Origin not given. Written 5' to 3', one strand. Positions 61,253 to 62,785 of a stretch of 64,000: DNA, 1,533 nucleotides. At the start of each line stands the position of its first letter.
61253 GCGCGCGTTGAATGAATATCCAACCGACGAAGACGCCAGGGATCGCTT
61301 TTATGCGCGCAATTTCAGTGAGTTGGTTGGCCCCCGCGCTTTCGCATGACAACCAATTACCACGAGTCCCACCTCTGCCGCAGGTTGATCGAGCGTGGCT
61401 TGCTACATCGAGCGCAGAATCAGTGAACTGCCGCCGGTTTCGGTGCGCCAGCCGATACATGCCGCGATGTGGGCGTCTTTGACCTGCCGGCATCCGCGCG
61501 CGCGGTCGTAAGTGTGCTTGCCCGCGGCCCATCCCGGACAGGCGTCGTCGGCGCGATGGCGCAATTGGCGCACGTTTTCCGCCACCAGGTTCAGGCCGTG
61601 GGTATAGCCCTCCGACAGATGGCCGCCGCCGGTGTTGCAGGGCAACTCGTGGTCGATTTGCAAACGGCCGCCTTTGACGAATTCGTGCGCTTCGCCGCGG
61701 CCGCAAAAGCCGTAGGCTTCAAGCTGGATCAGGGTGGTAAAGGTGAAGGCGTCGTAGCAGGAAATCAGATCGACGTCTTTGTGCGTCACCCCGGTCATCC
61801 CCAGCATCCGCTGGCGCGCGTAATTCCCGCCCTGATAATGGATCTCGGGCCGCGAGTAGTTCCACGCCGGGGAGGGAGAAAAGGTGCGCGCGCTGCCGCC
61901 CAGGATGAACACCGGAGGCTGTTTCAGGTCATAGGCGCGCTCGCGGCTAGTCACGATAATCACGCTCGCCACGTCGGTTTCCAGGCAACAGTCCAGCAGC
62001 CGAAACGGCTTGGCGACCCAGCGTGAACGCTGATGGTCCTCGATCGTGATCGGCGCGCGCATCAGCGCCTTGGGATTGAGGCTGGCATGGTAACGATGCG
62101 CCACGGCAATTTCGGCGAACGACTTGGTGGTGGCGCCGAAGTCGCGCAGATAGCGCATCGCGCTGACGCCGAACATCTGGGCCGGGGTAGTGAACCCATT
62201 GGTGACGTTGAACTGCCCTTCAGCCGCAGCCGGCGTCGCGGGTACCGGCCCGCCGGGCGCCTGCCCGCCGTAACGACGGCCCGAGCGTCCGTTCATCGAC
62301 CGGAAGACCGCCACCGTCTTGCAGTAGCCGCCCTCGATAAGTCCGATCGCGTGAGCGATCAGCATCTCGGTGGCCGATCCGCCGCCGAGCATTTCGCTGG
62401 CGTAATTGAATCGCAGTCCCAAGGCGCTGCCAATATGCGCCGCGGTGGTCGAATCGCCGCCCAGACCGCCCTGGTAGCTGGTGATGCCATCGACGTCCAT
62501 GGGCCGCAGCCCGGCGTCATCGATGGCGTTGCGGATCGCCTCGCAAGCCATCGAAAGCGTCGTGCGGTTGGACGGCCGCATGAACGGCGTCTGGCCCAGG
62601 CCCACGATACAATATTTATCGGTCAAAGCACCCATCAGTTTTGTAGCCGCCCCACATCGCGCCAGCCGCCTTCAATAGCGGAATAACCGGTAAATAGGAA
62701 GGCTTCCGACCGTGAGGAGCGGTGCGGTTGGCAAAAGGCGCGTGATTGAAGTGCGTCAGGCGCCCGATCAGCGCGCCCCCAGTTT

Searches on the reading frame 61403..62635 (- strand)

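Call 89: search_protein_families(library=pfam, max_evalue=0.001, proteins=[window:61403-62635:-])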
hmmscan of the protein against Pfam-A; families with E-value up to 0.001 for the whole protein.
window:61403-62635:- (410 aa): 2 families
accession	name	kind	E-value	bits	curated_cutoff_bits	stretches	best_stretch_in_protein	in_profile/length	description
PF22691.2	Thiolase_C_1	-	3.7e-30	105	28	1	262-364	12-116/144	Thiolase C-terminal domain-like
PF02803.24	Thiolase_C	-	0.00069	19.7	27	0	263-333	17-84/123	Thiolase, C-terminal domain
